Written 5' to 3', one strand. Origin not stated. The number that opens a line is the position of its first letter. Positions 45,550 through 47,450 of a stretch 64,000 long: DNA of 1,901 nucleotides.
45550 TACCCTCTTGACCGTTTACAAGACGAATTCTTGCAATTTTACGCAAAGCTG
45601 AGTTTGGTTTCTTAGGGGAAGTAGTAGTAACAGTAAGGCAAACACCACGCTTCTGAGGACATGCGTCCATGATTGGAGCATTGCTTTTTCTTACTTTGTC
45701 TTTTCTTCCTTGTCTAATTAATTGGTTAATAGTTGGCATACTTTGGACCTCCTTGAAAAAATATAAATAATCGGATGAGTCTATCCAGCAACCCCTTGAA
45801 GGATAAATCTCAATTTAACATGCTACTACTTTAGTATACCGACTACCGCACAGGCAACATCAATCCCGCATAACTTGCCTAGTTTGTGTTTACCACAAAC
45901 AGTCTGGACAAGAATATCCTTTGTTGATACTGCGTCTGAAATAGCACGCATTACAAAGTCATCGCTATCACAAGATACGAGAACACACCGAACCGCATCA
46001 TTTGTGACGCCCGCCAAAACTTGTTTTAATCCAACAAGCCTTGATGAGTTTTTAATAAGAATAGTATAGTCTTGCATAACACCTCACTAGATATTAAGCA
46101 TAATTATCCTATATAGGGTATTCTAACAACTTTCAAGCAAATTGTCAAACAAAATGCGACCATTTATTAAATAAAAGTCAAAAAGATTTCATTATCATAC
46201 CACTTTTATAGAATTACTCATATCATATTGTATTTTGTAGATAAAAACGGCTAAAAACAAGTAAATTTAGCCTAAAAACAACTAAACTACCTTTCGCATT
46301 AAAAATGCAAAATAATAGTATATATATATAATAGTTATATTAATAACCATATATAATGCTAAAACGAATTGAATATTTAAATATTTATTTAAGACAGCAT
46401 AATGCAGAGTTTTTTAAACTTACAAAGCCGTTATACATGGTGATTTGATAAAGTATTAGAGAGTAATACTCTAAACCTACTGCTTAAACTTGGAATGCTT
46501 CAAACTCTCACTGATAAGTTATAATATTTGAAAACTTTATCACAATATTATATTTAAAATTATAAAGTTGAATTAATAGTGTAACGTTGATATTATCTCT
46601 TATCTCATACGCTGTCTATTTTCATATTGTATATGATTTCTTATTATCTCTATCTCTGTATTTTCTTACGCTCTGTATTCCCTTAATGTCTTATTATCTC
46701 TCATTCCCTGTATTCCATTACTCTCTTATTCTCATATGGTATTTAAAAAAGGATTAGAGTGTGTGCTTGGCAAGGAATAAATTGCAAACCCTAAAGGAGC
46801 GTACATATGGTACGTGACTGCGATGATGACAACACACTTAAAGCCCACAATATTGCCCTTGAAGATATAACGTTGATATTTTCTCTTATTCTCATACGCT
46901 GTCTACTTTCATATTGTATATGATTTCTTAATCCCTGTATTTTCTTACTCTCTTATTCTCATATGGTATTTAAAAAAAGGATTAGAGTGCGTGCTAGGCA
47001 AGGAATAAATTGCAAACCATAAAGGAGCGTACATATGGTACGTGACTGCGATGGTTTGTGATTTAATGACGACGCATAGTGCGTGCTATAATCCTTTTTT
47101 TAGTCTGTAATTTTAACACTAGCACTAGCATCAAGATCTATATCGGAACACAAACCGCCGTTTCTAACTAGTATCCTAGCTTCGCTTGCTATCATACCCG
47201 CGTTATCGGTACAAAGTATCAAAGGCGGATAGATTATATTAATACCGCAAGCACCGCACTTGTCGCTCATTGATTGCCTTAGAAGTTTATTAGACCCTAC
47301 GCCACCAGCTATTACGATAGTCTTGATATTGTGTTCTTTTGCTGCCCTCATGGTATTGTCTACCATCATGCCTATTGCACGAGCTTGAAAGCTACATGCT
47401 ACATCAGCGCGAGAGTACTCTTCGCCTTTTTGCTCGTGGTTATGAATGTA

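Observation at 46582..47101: Duplicated structured non-coding element at the junction between tsaD and the S12 operon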

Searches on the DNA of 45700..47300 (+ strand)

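Call 6: search_rna_families(source=window, start=45700, end=47300, threshold=evalue, max_evalue=10, show_alignments=3)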
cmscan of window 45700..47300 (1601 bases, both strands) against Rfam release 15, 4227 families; matches with E-value up to 10: 3.
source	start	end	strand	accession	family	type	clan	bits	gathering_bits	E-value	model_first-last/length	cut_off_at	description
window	46420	46488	+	RF01600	snoR25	Gene; snRNA; snoRNA; CD-box;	-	20.8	50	4.5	1-70/70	no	small nucleolar RNA snoR25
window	46820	46856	+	RF00289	SNORND104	Gene; snRNA; snoRNA; CD-box;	CL00077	17.4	40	0.46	1-70/70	no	Small nucleolar RNA SNORD104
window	46331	46413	+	RF00105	SNORD115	Gene; snRNA; snoRNA; CD-box;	-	17.1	39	7.6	1-82/82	no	Small nucleolar RNA SNORD115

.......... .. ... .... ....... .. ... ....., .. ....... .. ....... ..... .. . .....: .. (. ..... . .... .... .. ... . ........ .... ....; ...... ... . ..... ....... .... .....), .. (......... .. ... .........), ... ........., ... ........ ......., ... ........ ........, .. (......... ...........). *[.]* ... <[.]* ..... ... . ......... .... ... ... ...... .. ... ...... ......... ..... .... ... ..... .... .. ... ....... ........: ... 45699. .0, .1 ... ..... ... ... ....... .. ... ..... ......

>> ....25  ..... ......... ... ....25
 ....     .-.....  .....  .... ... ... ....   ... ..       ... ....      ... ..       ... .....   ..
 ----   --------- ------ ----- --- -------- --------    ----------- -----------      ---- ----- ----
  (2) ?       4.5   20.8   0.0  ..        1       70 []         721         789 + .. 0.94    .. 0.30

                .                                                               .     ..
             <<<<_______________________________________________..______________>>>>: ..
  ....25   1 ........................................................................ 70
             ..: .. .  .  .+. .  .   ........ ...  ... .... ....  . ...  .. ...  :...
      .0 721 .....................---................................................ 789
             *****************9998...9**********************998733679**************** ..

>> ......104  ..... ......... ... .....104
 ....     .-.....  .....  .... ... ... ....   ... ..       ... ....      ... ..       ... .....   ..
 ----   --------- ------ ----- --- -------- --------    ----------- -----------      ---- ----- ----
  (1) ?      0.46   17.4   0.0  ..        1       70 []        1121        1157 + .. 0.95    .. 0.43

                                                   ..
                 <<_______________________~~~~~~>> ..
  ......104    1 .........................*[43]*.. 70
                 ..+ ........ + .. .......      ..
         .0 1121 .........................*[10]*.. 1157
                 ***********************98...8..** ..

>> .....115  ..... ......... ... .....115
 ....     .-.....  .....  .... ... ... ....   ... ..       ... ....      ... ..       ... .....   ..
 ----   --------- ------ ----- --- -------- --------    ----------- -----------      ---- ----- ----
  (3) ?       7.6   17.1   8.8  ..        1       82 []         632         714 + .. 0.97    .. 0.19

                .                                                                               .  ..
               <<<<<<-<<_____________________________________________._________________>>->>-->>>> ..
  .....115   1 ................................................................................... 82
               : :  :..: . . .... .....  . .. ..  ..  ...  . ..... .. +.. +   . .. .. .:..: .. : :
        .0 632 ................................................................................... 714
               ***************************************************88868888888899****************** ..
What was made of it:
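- On Any Rfam family (sRNA, riboswitch, leader, ribozyme): At E up to 10 there were only three chance-level snoRNA matches of 17-21 bits against cut-offs of 39-50 (call 6).
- Tried and rejected: The C/D-box-like UGAUGA in copy 1: it is created by the 12-nt deletion and scores at chance level (call 6).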

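Call 18: search_dna_similar(query=window:46540-47110:+, collection=plasmids, mode=distant, max_evalue=0.01)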
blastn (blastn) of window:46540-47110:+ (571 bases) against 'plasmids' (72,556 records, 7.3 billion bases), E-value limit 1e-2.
No match.

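Call 19: search_dna_similar(query=window:46540-47110:+, collection=phages, mode=distant, max_evalue=0.01)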
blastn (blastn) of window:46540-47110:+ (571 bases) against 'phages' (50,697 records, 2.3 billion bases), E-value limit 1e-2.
No match.
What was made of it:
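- Plasmid and phage searches gave no similarity (calls 18, 19).
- Tried and rejected: blastn of the whole element against plasmids and phages (calls 18, 19).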

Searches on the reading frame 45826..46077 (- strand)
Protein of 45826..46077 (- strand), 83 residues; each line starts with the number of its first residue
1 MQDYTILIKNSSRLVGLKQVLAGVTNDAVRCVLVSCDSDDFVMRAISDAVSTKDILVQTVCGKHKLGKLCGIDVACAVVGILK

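Call 16: find_encoding_contigs(protein=window:45826-46077:-, flank=10000, max_places=10)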
Protein window:45826-46077:- (83 aa): 16 contigs read that carry it; 10 places shown.
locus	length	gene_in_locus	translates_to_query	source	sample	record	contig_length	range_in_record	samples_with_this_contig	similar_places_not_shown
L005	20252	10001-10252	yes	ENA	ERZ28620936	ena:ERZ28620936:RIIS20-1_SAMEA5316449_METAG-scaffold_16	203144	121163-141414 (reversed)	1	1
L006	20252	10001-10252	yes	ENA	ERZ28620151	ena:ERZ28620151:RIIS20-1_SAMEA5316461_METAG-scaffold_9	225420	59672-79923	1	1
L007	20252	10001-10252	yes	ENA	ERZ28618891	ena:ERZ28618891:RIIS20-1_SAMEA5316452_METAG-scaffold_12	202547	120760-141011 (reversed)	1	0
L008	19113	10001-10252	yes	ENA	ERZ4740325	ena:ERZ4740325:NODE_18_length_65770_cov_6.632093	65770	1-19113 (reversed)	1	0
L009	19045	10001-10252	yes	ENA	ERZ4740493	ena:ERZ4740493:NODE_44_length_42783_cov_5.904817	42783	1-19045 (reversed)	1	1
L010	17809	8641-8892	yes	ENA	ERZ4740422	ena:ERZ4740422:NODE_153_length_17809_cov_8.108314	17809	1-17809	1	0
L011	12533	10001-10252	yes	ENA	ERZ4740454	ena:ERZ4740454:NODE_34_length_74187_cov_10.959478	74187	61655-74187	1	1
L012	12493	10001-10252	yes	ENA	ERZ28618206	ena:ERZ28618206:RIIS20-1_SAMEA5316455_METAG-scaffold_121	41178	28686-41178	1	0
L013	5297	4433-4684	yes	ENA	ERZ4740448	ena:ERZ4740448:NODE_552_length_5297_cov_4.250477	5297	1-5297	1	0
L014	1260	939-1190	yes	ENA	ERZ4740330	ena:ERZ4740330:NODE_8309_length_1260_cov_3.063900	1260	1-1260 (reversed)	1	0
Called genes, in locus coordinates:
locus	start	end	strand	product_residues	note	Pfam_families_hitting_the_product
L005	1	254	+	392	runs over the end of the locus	PF00438:S-AdoMet_synt_N, PF02772:S-AdoMet_synt_M, PF02773:S-AdoMet_synt_C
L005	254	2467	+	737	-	PF23139:OB_YrrC, PF14490:HHH_RecD2, PF05970:PIF1 (weak), PF13604:AAA_30, PF01443:Viral_helicase1 (weak), PF13245:AAA_19, PF18335:SH3_13, PF13538:UvrD_C_2, +2 more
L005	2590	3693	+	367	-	PF18912:DZR_2 (weak), PF00156:Pribosyltran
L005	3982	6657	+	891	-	PF07517:SecA_DEAD, PF00270:DEAD, PF01043:SecA_PP_bind, PF21090:P-loop_SecA, PF07516:SecA_SW, PF02810:SEC-C (weak)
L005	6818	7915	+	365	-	PF03462:PCRF, PF00472:RF-1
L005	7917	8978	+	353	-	PF00814:TsaD, PF22521:HypF_C_2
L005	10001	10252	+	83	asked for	-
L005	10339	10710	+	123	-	PF00164:Ribosom_S12_S23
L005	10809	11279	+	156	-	PF00177:Ribosomal_S7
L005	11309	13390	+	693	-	PF00009:GTP_EFTU, PF03144:GTP_EFTU_D2, PF22042:EF-G_D2, PF14492:EFG_III, PF16658:RF3_C (weak), PF03764:EFG_IV, PF00679:EFG_C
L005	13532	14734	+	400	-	PF00009:GTP_EFTU, PF03144:GTP_EFTU_D2, PF03143:GTP_EFTU_D3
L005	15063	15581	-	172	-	PF14512:TM1586_NiRdase (faint), PF00881:Nitroreductase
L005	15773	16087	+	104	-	PF01638:HxlR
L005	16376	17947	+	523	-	PF00474:SSF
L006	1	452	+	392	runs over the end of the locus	PF00438:S-AdoMet_synt_N, PF02772:S-AdoMet_synt_M, PF02773:S-AdoMet_synt_C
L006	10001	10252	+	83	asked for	-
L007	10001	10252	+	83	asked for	-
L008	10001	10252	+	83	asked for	-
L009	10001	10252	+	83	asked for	-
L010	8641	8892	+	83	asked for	-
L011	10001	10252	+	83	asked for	-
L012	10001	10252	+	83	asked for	-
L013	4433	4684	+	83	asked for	-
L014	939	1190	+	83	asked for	-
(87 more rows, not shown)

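Call 54: search_protein_families(library=pfam, proteins=[window:45826-46077:-], max_evalue=0.01)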
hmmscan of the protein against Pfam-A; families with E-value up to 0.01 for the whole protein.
window:45826-46077:- (83 aa): 1 family
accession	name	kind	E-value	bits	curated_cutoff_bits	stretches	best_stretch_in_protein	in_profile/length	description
PF01248.31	Ribosomal_L7Ae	-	0.0016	18.5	22.1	1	15-82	18-86/95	Ribosomal protein L7Ae/L30e/S12e/Gadd45 family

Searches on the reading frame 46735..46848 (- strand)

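Call 53: search_protein_families(library=pfam, proteins=[window:46735-46848:-], max_evalue=1)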
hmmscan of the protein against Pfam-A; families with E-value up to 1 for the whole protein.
seq(38 aa): 1 family
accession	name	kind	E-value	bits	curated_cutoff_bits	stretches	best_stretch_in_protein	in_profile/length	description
PF22852.1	SoxE_N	-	0.072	13.4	27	1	6-31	16-42/48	Sulfocyanin, N-terminal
